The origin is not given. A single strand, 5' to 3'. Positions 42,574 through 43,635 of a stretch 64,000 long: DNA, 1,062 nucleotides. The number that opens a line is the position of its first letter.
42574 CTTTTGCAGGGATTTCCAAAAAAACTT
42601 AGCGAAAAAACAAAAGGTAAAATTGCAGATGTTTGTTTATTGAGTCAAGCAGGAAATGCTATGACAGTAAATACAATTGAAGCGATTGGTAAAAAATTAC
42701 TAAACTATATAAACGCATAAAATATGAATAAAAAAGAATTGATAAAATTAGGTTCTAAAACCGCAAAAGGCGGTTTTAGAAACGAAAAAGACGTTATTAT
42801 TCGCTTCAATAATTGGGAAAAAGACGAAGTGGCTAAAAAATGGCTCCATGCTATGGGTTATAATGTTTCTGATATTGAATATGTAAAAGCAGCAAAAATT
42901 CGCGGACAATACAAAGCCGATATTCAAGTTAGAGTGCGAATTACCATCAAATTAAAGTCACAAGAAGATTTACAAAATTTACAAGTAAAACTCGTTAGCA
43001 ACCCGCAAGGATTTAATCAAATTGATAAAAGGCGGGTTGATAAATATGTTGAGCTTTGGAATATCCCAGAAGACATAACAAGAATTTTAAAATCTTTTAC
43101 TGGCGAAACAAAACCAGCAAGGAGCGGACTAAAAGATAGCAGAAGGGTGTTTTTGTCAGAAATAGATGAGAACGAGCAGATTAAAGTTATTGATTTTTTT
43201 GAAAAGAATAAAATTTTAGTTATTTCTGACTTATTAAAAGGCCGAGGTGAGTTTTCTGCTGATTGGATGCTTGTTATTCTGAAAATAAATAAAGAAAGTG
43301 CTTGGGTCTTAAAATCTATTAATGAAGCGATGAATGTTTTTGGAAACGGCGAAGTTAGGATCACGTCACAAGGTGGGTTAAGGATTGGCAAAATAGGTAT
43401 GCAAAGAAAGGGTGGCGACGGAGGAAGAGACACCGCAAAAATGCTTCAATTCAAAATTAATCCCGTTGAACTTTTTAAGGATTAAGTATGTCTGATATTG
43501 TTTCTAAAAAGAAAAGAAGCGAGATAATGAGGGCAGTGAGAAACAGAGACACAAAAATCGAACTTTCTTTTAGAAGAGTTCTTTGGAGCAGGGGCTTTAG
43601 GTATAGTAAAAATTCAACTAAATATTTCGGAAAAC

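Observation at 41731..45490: AT-rich five-gene defence island downstream of argS: an MspI/HpaII-like m5C R-M system with Vsr plus the NTase-DUF262 pair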

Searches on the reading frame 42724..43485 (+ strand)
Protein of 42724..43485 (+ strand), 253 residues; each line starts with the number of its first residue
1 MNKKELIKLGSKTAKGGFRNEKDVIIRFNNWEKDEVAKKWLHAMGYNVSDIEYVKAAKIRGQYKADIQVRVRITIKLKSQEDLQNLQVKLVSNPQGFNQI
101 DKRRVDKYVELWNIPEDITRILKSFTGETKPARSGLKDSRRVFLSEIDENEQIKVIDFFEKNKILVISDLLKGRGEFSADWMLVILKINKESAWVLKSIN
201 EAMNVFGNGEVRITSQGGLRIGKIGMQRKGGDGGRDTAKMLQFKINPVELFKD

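Call 3: search_protein_families(library=pfam, proteins=[window:42724-43485:+], max_evalue=0.1)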
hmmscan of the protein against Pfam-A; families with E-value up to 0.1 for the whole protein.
window:42724-43485:+ (253 aa): 2 families
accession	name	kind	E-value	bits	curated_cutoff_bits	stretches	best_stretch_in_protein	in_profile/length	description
PF11463.14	R-HINP1I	-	4.7e-85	284.7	25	1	44-251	1-208/208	R.HinP1I restriction endonuclease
PF02623.20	FliW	-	0.1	12.9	25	0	17-91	9-81/122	FliW protein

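Call 4: search_protein_families(library=padloc, proteins=[window:42724-43485:+], max_evalue=0.1)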
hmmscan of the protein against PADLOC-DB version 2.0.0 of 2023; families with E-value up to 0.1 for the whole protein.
window:42724-43485:+ (253 aa): 1 family
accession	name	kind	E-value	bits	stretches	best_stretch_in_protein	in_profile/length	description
PDLC03500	REase_II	-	8.2e-96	318.3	1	5-252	2-246/247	Type II restriction enzyme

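Call 5: search_protein_families(library=ncbifam, proteins=[window:42724-43485:+], max_evalue=0.1)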
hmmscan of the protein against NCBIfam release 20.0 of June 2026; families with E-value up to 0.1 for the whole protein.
window:42724-43485:+ (253 aa): 0 families

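Call 6: search_solved_structures(query=window:42724-43485:+, max_evalue=1, show_alignments=2)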
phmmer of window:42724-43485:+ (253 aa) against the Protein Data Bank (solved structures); distinct sequences matched with E-value up to 1: 9.
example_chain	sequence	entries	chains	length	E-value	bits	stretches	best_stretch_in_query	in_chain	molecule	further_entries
1ynm_A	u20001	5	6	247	8e-79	267.6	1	6-251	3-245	R.HinP1I restriction endonuclease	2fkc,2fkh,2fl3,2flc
2nt4_A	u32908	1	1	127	0.043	16.3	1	73-109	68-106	Response regulator homolog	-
2gkg_A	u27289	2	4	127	0.096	15.2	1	73-109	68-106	response regulator homolog | Response regulator FrzS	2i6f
9ckx_A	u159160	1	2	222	0.23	13.9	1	73-109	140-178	Ubiquitin-domain-containing protein,Response regulator FrzS,Vesicle-associated membrane pr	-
2nt3_A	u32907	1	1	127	0.32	13.5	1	73-104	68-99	Response regulator homolog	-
9qy8_A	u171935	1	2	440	0.37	13.3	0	73-109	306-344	Ubl carboxyl-terminal hydrolase 18,Response regulator FrzS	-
6d47_A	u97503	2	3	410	0.52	12.8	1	197-243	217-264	Beta sliding clamp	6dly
8oyp_A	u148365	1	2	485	0.65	12.5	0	73-101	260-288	Ubiquitin carboxyl-terminal hydrolase 11,Response regulator FrzS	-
2dyy_A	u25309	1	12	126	0.84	12.1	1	71-140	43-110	UPF0076 protein PH0854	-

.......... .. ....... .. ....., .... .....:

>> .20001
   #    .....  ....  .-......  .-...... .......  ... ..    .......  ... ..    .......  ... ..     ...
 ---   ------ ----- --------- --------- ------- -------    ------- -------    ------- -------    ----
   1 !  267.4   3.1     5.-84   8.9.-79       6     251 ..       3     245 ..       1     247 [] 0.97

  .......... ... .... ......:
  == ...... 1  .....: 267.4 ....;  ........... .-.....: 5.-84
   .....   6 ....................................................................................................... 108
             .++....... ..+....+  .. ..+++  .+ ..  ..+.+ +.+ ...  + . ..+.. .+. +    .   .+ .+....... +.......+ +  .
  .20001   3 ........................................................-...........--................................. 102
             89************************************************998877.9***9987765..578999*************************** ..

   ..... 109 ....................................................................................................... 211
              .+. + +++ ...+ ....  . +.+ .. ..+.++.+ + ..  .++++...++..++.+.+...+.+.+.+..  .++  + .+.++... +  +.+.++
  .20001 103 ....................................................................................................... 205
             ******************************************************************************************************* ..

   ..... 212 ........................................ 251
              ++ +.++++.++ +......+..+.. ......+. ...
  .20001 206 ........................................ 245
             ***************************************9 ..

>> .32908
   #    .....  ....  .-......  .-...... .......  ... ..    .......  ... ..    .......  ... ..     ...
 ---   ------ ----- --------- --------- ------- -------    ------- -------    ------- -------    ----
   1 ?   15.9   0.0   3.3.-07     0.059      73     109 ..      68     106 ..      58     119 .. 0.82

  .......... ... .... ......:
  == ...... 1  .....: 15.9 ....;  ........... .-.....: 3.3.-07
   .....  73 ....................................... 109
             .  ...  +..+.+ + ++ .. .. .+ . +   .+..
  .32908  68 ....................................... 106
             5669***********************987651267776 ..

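Call 10: search_protein_families(library=phrogs, proteins=[window:42724-43485:+], max_evalue=0.1)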
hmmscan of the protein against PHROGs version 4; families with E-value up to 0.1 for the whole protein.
window:42724-43485:+ (253 aa): 0 families

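Call 71: find_homologous_proteins(query=window:42724-43485:+, max_evalue=0.00001)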
Query window:42724-43485:+ (253 aa): 5870 proteins with E <= 0.00001 among 6248 candidates; the best 120 are listed.
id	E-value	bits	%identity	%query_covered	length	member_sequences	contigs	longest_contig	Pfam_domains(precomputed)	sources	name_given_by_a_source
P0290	1.7e-159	547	100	100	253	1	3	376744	PF11463.15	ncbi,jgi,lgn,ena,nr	ncbi:MAG TPA: type II restriction endonuclease [Candidatus Portnoybacteria bacterium]|nr:type II res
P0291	4.8e-137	473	85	100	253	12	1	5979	PF11463.15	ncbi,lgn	-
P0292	7.5e-136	469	85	100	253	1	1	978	PF11463.15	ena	-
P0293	1.4e-135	468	85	99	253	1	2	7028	PF11463.15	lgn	-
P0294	7.6e-135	466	84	99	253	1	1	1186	PF11463.15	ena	-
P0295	2.4e-134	464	83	100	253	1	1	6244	PF11463.15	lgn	-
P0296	2.5e-134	464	85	99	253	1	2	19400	PF11463.15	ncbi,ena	-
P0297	3.9e-134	463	84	100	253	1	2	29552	PF11463.15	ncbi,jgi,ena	-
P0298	1.1e-133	462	84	100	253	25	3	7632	PF11463.15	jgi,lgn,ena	jgi:hypothetical protein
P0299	1.6e-132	458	82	99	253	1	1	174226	PF11463.15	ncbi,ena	-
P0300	1.6e-132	458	82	100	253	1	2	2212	PF11463.15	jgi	-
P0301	2.2e-132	458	83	100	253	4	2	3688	PF11463.15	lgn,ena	-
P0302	3.2e-132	457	83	100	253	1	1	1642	PF11463.15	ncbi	-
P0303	3.2e-132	457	83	100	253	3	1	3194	PF11463.15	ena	-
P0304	5.9e-132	456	82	100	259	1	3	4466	PF11463.15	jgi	-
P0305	6.4e-132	456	83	100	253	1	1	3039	PF11463.15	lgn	-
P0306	8.8e-132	456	83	100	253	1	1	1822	PF11463.15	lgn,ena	-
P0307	8.9e-132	456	81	100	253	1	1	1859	PF11463.15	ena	-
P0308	1.0e-131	456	81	99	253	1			PF11463.15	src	-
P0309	1.0e-131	456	83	100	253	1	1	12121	PF11463.15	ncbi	-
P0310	1.0e-131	456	81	99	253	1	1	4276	PF11463.15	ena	-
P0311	1.2e-131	455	83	100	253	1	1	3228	PF11463.15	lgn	-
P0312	1.2e-131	455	82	99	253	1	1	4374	PF11463.15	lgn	-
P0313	1.2e-131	455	82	99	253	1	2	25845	PF11463.15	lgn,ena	-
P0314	1.3e-131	455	82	99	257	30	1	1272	PF11463.15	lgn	-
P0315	1.3e-131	455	82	99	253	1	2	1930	PF11463.15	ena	-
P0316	1.4e-131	455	82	99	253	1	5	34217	PF11463.15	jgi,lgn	-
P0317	1.8e-131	455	81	99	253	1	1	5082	PF11463.15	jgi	-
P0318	1.9e-131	455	83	100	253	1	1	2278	PF11463.15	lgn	-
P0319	2.0e-131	455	84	100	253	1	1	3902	PF11463.15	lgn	-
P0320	2.6e-131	454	81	99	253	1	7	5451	PF11463.15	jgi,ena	-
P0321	2.7e-131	454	82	99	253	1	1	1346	PF11463.15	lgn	-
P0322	3.3e-131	454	81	99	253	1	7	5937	PF11463.15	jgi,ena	-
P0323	3.6e-131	454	80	99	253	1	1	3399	PF11463.15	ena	-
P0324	3.9e-131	454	82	99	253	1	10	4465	PF11463.15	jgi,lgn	-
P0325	3.9e-131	454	81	99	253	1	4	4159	PF11463.15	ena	-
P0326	4.3e-131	454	81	100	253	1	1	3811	PF11463.15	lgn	-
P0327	4.8e-131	453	81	99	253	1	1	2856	PF11463.15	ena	-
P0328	6.8e-131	453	80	99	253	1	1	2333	PF11463.15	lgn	-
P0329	7.1e-131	453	81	99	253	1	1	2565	PF11463.15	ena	-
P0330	8.0e-131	453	82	99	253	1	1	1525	PF11463.15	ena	-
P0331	9.7e-131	452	81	99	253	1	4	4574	PF11463.15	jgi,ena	-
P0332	1.1e-130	452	81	99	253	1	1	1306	PF11463.15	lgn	-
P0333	2.1e-130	451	81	99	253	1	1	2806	PF11463.15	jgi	-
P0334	2.3e-130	451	83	100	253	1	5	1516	PF11463.15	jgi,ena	-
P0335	3.2e-130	451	81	99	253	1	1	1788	PF11463.15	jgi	-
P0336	3.5e-130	451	81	99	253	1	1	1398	PF11463.15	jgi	jgi:hypothetical protein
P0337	3.5e-130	451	80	99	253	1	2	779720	PF11463.15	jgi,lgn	jgi:hypothetical protein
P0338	3.6e-130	451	81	99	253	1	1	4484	PF11463.15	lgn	-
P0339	4.1e-130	450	82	100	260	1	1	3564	PF11463.15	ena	-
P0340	4.3e-130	450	81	99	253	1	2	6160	PF11463.15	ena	-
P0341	4.8e-130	450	80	99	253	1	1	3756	PF11463.15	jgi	jgi:hypothetical protein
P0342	5.0e-130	450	82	100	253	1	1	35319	PF11463.15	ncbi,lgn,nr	ncbi:type II restriction endonuclease [Candidatus Wolfebacteria bacterium]|nr:type II restriction en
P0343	5.6e-130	450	81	100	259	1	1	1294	PF11463.15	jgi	-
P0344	5.6e-130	450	81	99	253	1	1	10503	PF11463.15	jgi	-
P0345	7.7e-130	449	81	99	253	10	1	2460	PF11463.15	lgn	-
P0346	9.3e-130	449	81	99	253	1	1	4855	PF11463.15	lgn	-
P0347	1.0e-129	449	81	100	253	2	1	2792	PF11463.15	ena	-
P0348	1.0e-129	449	81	100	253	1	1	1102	PF11463.15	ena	-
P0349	1.1e-129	449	82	100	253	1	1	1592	PF11463.15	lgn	-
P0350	1.2e-129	449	80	99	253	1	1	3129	PF11463.15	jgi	jgi:PHP family Zn ribbon phosphoesterase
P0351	1.7e-129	448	81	99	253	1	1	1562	PF11463.15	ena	-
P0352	1.7e-129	448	79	100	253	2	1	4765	PF11463.15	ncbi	-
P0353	1.9e-129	448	81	99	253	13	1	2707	PF11463.15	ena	-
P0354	1.9e-129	448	81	100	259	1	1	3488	PF11463.15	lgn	-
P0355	2.1e-129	448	80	99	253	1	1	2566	PF11463.15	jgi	jgi:hypothetical protein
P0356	2.1e-129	448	80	100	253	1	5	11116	PF11463.15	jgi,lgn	-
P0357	2.5e-129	448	79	99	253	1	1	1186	PF11463.15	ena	-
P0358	2.5e-129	448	80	99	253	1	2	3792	PF11463.15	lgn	-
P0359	2.5e-129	448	80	99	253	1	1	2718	PF11463.15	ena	-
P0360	2.9e-129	448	79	100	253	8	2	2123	PF11463.15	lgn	-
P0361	3.7e-129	447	80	99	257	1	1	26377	PF11463.15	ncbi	ncbi:MAG: type II restriction endonuclease [Patescibacteria group bacterium]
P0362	3.7e-129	447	80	99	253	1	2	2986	PF11463.15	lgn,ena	-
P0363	3.9e-129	447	80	100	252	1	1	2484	PF11463.15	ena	-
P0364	4.3e-129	447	80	99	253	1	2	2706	PF11463.15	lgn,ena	-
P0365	4.9e-129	447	81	99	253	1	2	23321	PF11463.15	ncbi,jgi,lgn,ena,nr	ncbi:type II restriction endonuclease [Patescibacteria group bacterium]|nr:type II restriction endon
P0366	5.1e-129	447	80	99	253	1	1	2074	PF11463.15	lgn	-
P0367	5.4e-129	447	81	100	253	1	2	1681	PF11463.15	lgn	-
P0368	7.5e-129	446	80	100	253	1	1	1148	PF11463.15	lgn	-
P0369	8.6e-129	446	81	100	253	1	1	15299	PF11463.15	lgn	-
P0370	9.0e-129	446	80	100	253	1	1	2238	PF11463.15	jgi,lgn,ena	-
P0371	1.0e-128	446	81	100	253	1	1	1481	PF11463.15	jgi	-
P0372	1.8e-128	445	80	99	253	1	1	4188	PF11463.15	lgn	-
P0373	2.2e-128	445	80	99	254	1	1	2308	PF11463.15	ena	-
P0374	2.5e-128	444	80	99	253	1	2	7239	PF11463.15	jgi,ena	-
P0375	3.1e-128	444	79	100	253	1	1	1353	PF11463.15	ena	-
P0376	3.1e-128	444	80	99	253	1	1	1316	PF11463.15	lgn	-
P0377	4.1e-128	444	80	100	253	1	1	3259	PF11463.15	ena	-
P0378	4.1e-128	444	79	100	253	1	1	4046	PF11463.15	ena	-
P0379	4.6e-128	444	80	99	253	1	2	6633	PF11463.15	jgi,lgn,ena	-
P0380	5.1e-128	443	81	100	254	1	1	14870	PF11463.15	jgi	jgi:hypothetical protein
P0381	5.2e-128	443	79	100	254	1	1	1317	PF11463.15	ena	-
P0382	5.2e-128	443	81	100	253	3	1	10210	PF11463.15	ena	-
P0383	5.3e-128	443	79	100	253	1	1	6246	PF11463.15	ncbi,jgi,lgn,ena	ncbi:MAG: type II restriction endonuclease [Candidatus Buchananbacteria bacterium]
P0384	6.6e-128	443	79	99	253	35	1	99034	PF11463.15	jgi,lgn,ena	-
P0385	7.3e-128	443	79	99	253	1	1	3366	PF11463.15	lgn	-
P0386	8.0e-128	443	80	100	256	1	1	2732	PF11463.15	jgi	-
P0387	8.4e-128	443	78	99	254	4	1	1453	PF11463.15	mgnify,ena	mgnify:CR=1 FL=1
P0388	1.6e-127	442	79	100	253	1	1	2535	PF11463.15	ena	-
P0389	1.8e-127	442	78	99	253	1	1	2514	PF11463.15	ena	-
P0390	2.2e-127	441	80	100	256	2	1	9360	PF11463.15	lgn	-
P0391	2.5e-127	441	79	94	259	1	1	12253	PF11463.15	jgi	jgi:hypothetical protein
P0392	3.2e-127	441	79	100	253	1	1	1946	PF11463.15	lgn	-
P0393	3.4e-127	441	79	100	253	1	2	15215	PF11463.15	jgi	-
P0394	3.7e-127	441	79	100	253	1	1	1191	PF11463.15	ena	-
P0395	4.0e-127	441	80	100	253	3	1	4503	PF11463.15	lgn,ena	-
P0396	6.9e-127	440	78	100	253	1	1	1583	PF11463.15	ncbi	-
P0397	8.3e-127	439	80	99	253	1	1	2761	PF11463.15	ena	-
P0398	9.2e-127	439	78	99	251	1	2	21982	PF11463.15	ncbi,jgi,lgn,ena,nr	ncbi:MAG TPA: type II restriction endonuclease [Candidatus Uhrbacteria bacterium]|nr:type II restric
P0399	9.3e-127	439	79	100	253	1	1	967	PF11463.15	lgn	-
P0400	1.0e-126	439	78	100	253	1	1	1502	PF11463.15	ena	-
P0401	1.0e-126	439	79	99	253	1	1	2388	PF11463.15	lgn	-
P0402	1.0e-126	439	78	99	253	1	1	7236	PF11463.15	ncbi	ncbi:MAG: type II restriction endonuclease [Candidatus Portnoybacteria bacterium]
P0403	1.1e-126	439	79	100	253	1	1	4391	PF11463.15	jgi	-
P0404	1.2e-126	439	78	99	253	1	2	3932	PF11463.15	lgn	-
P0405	1.3e-126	439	80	99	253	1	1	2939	PF11463.15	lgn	-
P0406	1.4e-126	439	80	99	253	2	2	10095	PF11463.15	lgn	-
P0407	1.9e-126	438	78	99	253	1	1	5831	PF11463.15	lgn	-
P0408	2.3e-126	438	80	99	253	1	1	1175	PF11463.15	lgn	-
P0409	3.0e-126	438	78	100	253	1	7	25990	PF11463.15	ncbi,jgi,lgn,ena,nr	ncbi:MAG: type II restriction endonuclease [Candidatus Moranbacteria bacterium CG_4_9_14_3_um_filter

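Call 72: find_encoding_contigs(protein=P0299, flank=5000, max_places=1)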
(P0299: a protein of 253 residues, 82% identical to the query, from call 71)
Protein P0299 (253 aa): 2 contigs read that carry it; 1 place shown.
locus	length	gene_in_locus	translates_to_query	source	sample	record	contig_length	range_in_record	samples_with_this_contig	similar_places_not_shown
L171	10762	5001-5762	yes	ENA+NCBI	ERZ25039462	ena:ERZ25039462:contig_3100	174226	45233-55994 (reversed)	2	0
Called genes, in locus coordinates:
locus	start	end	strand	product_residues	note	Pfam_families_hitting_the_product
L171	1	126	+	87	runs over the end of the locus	-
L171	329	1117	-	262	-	PF02900:LigB, PF01875:Memo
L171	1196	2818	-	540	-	-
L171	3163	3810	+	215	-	PF01726:LexA_DNA_bind, PF00717:Peptidase_S24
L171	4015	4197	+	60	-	PF00145:DNA_methylase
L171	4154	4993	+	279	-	PF00145:DNA_methylase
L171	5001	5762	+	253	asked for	PF11463:R-HINP1I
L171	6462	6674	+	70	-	-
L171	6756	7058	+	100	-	PF13240:Zn_Ribbon_1 (weak)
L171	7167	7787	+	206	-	-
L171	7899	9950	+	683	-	-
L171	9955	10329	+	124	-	-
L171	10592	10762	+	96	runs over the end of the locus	-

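Call 73: find_encoding_contigs(protein=P0337, flank=5000, max_places=1)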
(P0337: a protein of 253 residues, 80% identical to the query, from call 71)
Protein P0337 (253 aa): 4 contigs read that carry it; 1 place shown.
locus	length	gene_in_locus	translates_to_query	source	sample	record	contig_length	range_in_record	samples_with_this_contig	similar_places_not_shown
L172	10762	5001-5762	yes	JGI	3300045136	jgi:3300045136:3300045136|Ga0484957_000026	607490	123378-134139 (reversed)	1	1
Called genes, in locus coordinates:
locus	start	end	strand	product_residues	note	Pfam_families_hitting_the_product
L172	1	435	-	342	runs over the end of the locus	PF02683:DsbD_TM (weak), PF13386:DsbD_2, PF13473:Cupredoxin_1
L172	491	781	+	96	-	PF02583:Trns_repr_metal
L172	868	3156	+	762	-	PF00403:HMA, PF00122:E1-E2_ATPase, PF00702:Hydrolase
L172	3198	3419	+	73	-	PF11146:DUF2905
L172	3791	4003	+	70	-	PF13560:HTH_31, PF12844:HTH_19, PF01381:HTH_3, PF13443:HTH_26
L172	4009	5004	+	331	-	PF00145:DNA_methylase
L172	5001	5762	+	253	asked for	PF11463:R-HINP1I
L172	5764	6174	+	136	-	PF03852:Vsr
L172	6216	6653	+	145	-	PF08937:ThsB_TIR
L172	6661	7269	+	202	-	-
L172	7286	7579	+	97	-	-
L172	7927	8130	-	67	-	-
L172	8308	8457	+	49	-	PF01381:HTH_3 (weak), PF13443:HTH_26 (weak)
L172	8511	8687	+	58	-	-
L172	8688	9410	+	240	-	-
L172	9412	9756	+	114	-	-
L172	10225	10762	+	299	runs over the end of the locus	-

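Call 74: find_encoding_contigs(protein=P0342, flank=5000, max_places=1)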
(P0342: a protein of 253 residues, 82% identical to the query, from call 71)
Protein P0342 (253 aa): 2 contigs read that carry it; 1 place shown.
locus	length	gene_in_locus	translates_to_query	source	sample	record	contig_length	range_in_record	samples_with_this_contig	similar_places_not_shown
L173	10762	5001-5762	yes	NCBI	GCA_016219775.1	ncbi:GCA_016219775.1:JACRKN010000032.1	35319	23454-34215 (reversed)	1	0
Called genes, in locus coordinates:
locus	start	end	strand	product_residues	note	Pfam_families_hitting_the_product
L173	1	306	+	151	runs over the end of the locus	PF00293:NUDIX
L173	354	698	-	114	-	PF00453:Ribosomal_L20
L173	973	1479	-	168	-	PF05198:IF3_N, PF00707:IF3_C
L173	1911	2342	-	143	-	PF01668:SmpB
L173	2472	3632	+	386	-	PF01702:TGT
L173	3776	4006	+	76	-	-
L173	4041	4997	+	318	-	PF00145:DNA_methylase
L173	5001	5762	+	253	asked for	PF11463:R-HINP1I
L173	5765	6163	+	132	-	PF03852:Vsr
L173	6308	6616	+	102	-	-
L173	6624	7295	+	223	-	-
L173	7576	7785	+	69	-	-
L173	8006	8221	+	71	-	-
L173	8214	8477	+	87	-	PF05016:ParE_toxin (weak)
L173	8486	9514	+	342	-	PF00814:TsaD, PF22521:HypF_C_2 (weak)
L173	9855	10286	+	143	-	PF02381:MraZ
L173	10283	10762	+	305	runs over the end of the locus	PF01209:Ubie_methyltran (faint), PF01795:Methyltransf_5, PF13847:Methyltransf_31 (faint)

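Call 97: search_solved_structures(query=A4, max_evalue=10, show_alignments=0)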
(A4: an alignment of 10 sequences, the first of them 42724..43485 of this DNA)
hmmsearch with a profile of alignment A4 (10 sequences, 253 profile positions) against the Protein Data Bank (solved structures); distinct sequences matched with E-value up to 10: 6.
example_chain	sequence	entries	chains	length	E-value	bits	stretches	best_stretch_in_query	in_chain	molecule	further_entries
1ynm_A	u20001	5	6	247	1.8e-125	420.5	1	5-252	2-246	R.HinP1I restriction endonuclease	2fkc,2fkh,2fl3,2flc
2nt4_A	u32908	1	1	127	0.41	13.1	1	73-104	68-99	Response regulator homolog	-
2gkg_A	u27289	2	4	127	0.8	12.1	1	73-103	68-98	response regulator homolog | Response regulator FrzS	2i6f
6n2b_A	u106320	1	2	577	1.2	11.6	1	202-239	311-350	Tapirin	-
2nt3_A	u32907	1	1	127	1.5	11.2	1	73-102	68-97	Response regulator homolog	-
9qy8_A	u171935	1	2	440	1.8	11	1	74-103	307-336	Ubl carboxyl-terminal hydrolase 18,Response regulator FrzS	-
